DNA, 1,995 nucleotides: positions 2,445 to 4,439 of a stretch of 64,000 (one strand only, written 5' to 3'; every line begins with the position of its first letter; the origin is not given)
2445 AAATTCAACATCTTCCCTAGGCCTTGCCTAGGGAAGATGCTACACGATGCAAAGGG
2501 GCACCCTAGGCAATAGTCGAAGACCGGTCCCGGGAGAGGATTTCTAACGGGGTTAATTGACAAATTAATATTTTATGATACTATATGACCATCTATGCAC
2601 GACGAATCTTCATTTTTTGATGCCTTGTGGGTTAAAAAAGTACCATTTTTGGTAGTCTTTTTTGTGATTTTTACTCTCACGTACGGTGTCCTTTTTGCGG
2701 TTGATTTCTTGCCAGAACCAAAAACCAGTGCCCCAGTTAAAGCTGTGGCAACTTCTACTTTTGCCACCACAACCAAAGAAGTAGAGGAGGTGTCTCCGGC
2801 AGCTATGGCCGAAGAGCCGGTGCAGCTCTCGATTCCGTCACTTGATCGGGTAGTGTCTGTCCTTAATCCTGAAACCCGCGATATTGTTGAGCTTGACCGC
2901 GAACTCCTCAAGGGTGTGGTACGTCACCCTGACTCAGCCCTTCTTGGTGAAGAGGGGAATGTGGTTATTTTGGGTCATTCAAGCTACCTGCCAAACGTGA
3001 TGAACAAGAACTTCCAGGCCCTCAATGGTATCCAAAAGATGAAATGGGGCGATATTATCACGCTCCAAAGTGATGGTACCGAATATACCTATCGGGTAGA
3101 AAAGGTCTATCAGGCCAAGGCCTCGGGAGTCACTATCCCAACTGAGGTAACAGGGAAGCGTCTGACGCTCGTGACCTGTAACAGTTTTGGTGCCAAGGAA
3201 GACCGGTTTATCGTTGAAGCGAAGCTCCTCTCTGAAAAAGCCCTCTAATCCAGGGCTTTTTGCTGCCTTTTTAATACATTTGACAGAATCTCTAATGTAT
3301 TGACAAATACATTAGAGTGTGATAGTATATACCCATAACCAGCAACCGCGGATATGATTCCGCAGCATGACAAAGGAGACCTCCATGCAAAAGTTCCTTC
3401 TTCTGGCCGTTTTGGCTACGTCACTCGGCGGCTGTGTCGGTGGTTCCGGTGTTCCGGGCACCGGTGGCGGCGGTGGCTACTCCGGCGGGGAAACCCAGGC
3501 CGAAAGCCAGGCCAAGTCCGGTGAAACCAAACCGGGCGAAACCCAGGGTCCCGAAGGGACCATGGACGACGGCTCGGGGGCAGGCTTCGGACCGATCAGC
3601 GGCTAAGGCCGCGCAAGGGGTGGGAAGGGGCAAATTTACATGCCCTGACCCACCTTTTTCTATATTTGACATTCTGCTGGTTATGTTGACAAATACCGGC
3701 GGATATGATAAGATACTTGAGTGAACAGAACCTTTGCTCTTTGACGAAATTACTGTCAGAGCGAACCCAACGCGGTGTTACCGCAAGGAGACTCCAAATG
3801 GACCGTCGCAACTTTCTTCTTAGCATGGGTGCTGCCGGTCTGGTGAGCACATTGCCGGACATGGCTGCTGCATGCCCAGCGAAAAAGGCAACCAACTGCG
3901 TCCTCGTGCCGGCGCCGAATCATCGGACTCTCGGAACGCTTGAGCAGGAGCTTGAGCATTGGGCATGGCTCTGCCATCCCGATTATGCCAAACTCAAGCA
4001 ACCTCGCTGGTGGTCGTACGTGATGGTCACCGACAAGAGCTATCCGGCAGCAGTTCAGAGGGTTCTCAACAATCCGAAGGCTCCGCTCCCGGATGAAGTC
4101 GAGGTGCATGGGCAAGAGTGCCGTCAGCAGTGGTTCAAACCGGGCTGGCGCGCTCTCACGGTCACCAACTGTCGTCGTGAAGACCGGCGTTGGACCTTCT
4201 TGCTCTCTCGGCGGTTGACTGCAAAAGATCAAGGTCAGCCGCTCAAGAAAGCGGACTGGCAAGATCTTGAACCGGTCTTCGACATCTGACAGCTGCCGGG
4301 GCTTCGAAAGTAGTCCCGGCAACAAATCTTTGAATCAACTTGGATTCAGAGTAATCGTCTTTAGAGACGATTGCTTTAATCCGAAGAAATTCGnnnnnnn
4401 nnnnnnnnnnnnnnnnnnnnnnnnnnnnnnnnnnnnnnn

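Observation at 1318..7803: Sortase-centred surface locus: sortase plus two multi-Ig-repeat proteins with [LV]PxTGF sorting signals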

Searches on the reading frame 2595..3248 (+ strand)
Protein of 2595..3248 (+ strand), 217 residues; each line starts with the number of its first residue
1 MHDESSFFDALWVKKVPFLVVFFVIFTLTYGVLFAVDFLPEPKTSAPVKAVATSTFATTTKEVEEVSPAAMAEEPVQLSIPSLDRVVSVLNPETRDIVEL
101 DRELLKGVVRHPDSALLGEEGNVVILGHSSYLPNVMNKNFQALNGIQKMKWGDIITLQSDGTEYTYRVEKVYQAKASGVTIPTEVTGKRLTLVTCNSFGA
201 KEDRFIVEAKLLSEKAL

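Call 3: search_protein_families(library=pfam, proteins=[window:2595-3248:+], max_evalue=1)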
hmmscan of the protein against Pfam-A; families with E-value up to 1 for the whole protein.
window:2595-3248:+ (217 aa): 1 family
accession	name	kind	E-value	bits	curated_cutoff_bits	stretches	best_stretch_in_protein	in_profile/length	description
PF04203.18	Sortase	-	6.8e-21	74.7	26.6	1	78-211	1-124/125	Sortase domain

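Call 4: search_protein_families(library=ncbifam, proteins=[window:2595-3248:+], max_evalue=1)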
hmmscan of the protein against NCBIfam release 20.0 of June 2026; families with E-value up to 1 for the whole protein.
window:2595-3248:+ (217 aa): 10 families
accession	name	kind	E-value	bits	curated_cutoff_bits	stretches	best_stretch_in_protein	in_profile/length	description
NF058671.1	sortase_SrtD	exception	2.3e-11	43.7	140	1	59-210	48-186/187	class D sortase, LPxTATN-specific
NF033747.1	class_E_sortase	subfamily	7.8e-11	42.2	160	1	57-213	53-207/211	class E sortase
NF033746.1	class_D_sortase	subfamily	8.4e-11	41.8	165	1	72-212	7-134/135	class D sortase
TIGR01076.1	sortase_fam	subfamily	5.1e-10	39.3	39.35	1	78-210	3-126/136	sortase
TIGR03784.1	marine_sortase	equivalog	8.1e-08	32.1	158.25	1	112-209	82-174/174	class GN sortase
NF033745.1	class_C_sortase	subfamily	1.5e-07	31.4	160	1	77-210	95-219/220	class C sortase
NF033748.1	class_F_sortase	subfamily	0.0018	17.9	166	1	73-196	9-134/155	class F sortase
TIGR02228.1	sigpep_I_arch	equivalog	0.14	12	51.85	1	117-175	28-89/158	signal peptidase I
NF006842.0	PRK09357.2-3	equivalog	0.14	10.8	695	1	168-214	253-300/440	dihydroorotase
NF006845.0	PRK09357.2-6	equivalog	0.15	10.7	728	1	167-195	239-267/428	dihydroorotase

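Call 6: find_encoding_contigs(protein=window:2595-3248:+, flank=10000, max_places=6)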
Protein window:2595-3248:+ (217 aa): 1 contig read that carries it; 1 place shown.
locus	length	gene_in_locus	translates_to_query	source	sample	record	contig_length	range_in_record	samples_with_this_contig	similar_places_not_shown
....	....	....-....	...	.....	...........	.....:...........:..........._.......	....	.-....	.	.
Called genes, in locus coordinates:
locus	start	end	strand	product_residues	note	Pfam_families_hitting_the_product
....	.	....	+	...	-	?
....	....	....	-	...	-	-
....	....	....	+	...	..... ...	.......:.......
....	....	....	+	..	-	-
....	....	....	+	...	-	-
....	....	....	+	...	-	?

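Call 24: search_solved_structures(query=window:2595-3248:+, max_evalue=0.001, show_alignments=1)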
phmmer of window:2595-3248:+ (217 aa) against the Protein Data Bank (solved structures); distinct sequences matched with E-value up to 0.001: 3.
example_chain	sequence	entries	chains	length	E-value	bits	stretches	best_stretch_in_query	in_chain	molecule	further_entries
4d70_A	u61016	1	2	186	1.9e-06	31.3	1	105-212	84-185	SORTASE FAMILY PROTEIN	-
2kw8_A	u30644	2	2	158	2e-05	27.9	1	63-216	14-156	LPXTG-site transpeptidase family protein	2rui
2ln7_A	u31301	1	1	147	4.1e-05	26.9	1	145-212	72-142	LPXTG-site transpeptidase family protein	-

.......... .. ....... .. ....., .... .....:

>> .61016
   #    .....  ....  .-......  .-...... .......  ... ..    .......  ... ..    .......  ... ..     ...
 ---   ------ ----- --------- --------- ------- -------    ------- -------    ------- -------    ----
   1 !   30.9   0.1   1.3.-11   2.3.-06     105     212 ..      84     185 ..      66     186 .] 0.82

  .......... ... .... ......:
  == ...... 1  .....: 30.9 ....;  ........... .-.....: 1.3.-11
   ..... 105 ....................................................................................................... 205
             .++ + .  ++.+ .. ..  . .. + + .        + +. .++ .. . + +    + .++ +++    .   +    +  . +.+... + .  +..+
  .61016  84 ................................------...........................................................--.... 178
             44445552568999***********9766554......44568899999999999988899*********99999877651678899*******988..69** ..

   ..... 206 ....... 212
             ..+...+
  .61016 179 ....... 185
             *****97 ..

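Call 71: find_homologous_proteins(query=window:2595-3248:+, max_evalue=0.00001)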
Query window:2595-3248:+ (217 aa): 1321 proteins with E <= 0.00001 among 1762 candidates; the best 120 are listed.
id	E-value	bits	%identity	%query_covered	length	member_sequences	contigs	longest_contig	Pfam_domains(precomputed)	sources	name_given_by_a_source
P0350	3.9e-136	469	100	100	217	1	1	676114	PF04203.19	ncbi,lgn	ncbi:MAG: sortase domain-bontaining protein [Candidatus Paceibacteria bacterium]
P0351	9.2e-126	435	92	100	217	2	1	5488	PF04203.19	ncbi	-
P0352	8.8e-125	432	91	100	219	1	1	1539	PF04203.19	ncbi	-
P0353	5.0e-124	430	91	100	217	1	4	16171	PF04203.19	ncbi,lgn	-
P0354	2.4e-123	428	90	100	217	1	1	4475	PF04203.19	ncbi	-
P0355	5.8e-123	426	89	100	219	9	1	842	PF04203.19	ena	-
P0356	1.5e-121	422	90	100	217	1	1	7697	PF04203.19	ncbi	-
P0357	2.4e-121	421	88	100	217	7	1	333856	PF04203.19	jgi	jgi:LPXTG-site transpeptidase (sortase) family protein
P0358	1.4e-119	415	86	100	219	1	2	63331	PF04203.19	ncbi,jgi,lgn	ncbi:MAG: hypothetical protein RLZZ360_513 [Candidatus Parcubacteria bacterium]|jgi:LPXTG-site trans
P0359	7.3e-115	400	83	100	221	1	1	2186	PF04203.19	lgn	-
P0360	3.6e-110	385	81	100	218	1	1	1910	PF04203.19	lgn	-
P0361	7.2e-99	348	75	100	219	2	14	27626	PF04203.19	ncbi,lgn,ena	-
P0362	1.3e-98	347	74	100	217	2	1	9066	PF04203.19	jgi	jgi:LPXTG-site transpeptidase (sortase) family protein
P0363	1.6e-98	347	75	100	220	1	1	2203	PF04203.19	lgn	-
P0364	2.5e-98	346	74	100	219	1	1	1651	PF04203.19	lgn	-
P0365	6.2e-98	345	75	100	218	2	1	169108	PF04203.19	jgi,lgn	jgi:LPXTG-site transpeptidase (sortase) family protein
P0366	8.5e-97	341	74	100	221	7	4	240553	PF04203.19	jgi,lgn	jgi:LPXTG-site transpeptidase (sortase) family protein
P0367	1.2e-96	340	73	100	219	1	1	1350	PF04203.19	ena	-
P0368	1.9e-96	340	71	99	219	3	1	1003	PF04203.19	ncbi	-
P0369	3.8e-96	339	74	100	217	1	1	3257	PF04203.19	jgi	jgi:LPXTG-site transpeptidase (sortase) family protein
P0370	6.6e-94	332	73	98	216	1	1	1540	PF04203.19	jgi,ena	-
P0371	6.6e-92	325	69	98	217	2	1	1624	PF04203.19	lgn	-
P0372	1.0e-91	324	68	99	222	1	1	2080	PF04203.19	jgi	jgi:LPXTG-site transpeptidase (sortase) family protein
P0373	2.5e-90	320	70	98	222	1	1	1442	PF04203.19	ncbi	-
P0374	3.4e-90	319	71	100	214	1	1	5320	PF04203.19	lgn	-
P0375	5.9e-88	312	72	94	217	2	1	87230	PF04203.19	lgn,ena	-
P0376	3.0e-86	307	67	99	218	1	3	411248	PF04203.19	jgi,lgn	jgi:LPXTG-site transpeptidase (sortase) family protein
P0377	3.9e-86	306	97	68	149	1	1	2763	PF04203.19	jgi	jgi:LPXTG-site transpeptidase (sortase) family protein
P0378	8.2e-84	299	68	94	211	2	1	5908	PF04203.19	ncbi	ncbi:MAG: hypothetical protein RLZZ70_518, partial [Candidatus Parcubacteria bacterium]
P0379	2.0e-81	291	63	100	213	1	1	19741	PF04203.19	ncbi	-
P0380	6.0e-81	289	63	100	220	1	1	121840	PF04203.19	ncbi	-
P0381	5.5e-79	283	61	100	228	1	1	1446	PF04203.19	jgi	jgi:LPXTG-site transpeptidase (sortase) family protein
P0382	6.2e-79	283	62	98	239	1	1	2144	PF04203.19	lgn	-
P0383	7.5e-77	276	61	100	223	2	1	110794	PF04203.19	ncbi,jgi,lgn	jgi:LPXTG-site transpeptidase (sortase) family protein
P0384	8.2e-77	276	63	97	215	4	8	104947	PF04203.19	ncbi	-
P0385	6.4e-75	270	58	100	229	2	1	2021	PF04203.19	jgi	jgi:LPXTG-site transpeptidase (sortase) family protein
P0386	6.5e-75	270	67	89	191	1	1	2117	PF04203.19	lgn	-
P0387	2.9e-74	267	60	100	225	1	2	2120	PF04203.19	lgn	-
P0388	2.9e-73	264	58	100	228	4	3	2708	PF04203.19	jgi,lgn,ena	-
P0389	4.5e-73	264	59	100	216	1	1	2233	PF04203.19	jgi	jgi:LPXTG-site transpeptidase (sortase) family protein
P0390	3.9e-72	260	57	98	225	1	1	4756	PF04203.19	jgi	-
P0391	2.3e-71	258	60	94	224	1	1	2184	PF04203.19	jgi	-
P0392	3.2e-71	257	58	98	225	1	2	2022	PF04203.19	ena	-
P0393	8.1e-71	256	55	98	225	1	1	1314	PF04203.19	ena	-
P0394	3.4e-70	254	58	97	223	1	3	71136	PF04203.19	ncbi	-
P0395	4.4e-70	254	57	100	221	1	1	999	PF04203.19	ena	-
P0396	9.7e-70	253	57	98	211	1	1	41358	PF04203.19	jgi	jgi:LPXTG-site transpeptidase (sortase) family protein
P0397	1.7e-69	252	55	98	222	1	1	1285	PF04203.19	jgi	jgi:LPXTG-site transpeptidase (sortase) family protein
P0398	2.2e-69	251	54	100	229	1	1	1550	PF04203.19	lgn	-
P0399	7.3e-69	250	84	64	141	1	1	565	PF04203.19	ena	-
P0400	7.5e-69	250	58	94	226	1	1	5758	PF04203.19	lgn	-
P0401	7.6e-69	250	55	96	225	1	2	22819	PF04203.19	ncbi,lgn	-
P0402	1.3e-68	249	54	100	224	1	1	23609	PF04203.19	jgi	jgi:LPXTG-site transpeptidase (sortase) family protein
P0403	1.4e-68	249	56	100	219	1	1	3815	PF04203.19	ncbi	-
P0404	2.9e-68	248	56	96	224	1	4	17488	PF04203.19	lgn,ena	-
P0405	2.9e-68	248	53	98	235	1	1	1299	PF04203.19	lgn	-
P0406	3.4e-68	248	54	100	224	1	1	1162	PF04203.19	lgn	-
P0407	4.4e-68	247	51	98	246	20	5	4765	PF04203.19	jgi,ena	-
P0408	5.0e-68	247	57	95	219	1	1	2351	PF04203.19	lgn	-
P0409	1.1e-67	246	49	98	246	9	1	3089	PF04203.19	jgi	-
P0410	1.1e-67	246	58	97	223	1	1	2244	PF04203.19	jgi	jgi:LPXTG-site transpeptidase (sortase) family protein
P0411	1.3e-67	246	55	96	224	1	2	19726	PF04203.19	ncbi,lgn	-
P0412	1.8e-67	245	53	96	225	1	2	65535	PF04203.19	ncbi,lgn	ncbi:MAG: sortase [Patescibacteria group bacterium]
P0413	1.8e-67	245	56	95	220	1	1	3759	PF04203.19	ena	-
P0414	2.3e-67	245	56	100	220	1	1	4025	PF04203.19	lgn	-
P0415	2.7e-67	245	54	100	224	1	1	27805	PF04203.19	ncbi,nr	ncbi:sortase [Patescibacteria group bacterium]|nr:sortase [Patescibacteria group bacterium]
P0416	2.8e-67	245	54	100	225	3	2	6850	PF04203.19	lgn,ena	-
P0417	2.8e-67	245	55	100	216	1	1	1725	PF04203.19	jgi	jgi:LPXTG-site transpeptidase (sortase) family protein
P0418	2.9e-67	245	53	98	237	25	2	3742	PF04203.19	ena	-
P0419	3.4e-67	244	52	98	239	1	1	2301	PF04203.19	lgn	-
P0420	3.4e-67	244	56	96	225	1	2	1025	PF04203.19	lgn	-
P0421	3.4e-67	244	56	96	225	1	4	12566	PF04203.19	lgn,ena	-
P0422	3.5e-67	244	53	96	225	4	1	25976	PF04203.19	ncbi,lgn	-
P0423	4.4e-67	244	58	98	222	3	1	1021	PF04203.19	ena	-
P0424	5.2e-67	244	53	99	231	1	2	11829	PF04203.19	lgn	-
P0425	5.8e-67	244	58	94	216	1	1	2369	PF04203.19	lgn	-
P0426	6.1e-67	243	56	97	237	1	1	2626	PF04203.19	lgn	-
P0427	6.1e-67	243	53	100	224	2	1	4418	PF04203.19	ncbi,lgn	-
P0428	7.3e-67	243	55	95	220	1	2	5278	PF04203.19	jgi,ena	-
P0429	7.8e-67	243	58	94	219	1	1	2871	PF04203.19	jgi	-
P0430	8.0e-67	243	53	100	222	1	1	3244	PF04203.19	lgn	-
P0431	9.3e-67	243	55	95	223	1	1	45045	PF04203.19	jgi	jgi:LPXTG-site transpeptidase (sortase) family protein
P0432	1.2e-66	243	56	99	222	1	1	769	PF04203.19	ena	-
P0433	1.2e-66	243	51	98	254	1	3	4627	PF04203.19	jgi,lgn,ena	-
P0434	1.2e-66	242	55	98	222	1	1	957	PF04203.19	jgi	jgi:LPXTG-site transpeptidase (sortase) family protein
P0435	1.4e-66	242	53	97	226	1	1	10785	PF04203.19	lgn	-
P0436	1.4e-66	242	54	100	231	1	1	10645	PF04203.19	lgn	-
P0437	1.5e-66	242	56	96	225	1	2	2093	PF04203.19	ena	-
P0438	2.4e-66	242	53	100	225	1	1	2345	PF04203.19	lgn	-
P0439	2.4e-66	242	52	100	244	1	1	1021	PF04203.19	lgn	-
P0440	2.5e-66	242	54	95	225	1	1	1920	PF04203.19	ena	-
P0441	2.6e-66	241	52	98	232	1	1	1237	PF04203.19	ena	-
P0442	2.7e-66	241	53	100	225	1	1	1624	PF04203.19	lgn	-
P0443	4.1e-66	241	54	100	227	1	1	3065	PF04203.19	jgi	jgi:LPXTG-site transpeptidase (sortase) family protein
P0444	4.2e-66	241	55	97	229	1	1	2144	PF04203.19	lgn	-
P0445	4.2e-66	241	54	100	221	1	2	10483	PF04203.19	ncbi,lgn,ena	-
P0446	4.5e-66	241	57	94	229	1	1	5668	PF04203.19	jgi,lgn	jgi:LPXTG-site transpeptidase (sortase) family protein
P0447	5.0e-66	240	51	100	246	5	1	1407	PF04203.19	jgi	jgi:LPXTG-site transpeptidase (sortase) family protein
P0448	5.1e-66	240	56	94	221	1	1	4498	PF04203.19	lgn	-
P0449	5.6e-66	240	57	98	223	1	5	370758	PF04203.19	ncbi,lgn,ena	-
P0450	6.5e-66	240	56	95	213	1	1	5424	PF04203.19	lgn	-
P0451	7.0e-66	240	56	98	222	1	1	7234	PF04203.19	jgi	-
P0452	7.3e-66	240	56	94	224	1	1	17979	PF04203.19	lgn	-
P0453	7.7e-66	240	54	94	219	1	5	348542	PF04203.19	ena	-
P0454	8.5e-66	240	56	95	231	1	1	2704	PF04203.19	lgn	-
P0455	9.4e-66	240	56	98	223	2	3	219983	PF04203.19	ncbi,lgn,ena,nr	ncbi:sortase [Candidatus Nomurabacteria bacterium]|nr:sortase [Candidatus Nomurabacteria bacterium]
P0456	1.2e-65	239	57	98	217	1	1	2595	PF04203.19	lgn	-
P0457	1.3e-65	239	58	98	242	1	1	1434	PF04203.19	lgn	-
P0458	1.4e-65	239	53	96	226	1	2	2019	PF04203.19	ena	-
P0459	1.4e-65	239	53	98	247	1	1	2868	PF04203.19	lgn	-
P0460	1.6e-65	239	55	94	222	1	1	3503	PF04203.19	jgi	-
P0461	1.7e-65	239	52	100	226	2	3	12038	PF04203.19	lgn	-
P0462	1.7e-65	239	53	100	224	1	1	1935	PF04203.19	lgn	-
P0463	1.8e-65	239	53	100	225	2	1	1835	PF04203.19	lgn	-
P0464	1.8e-65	239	57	88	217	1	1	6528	PF04203.19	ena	-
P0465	2.0e-65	239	51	86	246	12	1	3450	PF04203.19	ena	-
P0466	2.2e-65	238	53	95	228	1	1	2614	PF04203.19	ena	-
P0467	2.3e-65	238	52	100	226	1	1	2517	PF04203.19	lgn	-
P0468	2.4e-65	238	54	98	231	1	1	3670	PF04203.19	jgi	jgi:LPXTG-site transpeptidase (sortase) family protein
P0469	2.6e-65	238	51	100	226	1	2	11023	PF04203.19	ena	-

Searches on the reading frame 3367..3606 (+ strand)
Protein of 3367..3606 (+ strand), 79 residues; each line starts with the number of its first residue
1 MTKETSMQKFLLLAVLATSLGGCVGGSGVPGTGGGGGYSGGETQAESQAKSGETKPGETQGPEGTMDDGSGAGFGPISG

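Call 3: search_protein_families(library=pfam, proteins=[window:3367-3606:+], max_evalue=1)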
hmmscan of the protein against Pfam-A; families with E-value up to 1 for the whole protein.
window:3367-3606:+ (79 aa): 1 family
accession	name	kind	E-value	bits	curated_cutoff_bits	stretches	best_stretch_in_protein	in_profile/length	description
PF08139.17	LPAM_1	-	0.25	12.3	20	1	7-23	1-17/18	Prokaryotic membrane lipoprotein lipid attachment site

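Call 4: search_protein_families(library=ncbifam, proteins=[window:3367-3606:+], max_evalue=1)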
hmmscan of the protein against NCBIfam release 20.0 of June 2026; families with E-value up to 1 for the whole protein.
window:3367-3606:+ (79 aa): 1 family
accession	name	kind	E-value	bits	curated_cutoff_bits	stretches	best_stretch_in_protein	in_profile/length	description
NF033865.1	fusolisin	equivalog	0.32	9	999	1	1-66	1-61/1006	fusolisin family autotransporter serine protease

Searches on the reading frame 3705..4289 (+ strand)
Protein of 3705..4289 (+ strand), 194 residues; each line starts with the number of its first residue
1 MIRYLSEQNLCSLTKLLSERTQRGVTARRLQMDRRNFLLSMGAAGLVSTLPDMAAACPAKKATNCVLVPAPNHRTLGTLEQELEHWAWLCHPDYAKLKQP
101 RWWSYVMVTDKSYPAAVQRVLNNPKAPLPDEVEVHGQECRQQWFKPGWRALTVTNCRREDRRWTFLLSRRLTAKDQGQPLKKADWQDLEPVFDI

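Call 3: search_protein_families(library=pfam, proteins=[window:3705-4289:+], max_evalue=1)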
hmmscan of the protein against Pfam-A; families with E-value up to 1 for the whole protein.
window:3705-4289:+ (194 aa): 2 families
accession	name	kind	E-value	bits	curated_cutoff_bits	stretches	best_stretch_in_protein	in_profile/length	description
PF10518.14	TAT_signal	-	0.0089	16.4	22.7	1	31-51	1-21/21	TAT (twin-arginine translocation) pathway signal sequence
PF21269.3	TreT_GT1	-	0.0093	16.1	27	1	61-118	81-137/144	Trehalose synthase, N-terminal domain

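Call 4: search_protein_families(library=ncbifam, proteins=[window:3705-4289:+], max_evalue=1)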
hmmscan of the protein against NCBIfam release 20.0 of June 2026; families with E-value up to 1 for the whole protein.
window:3705-4289:+ (194 aa): 0 families
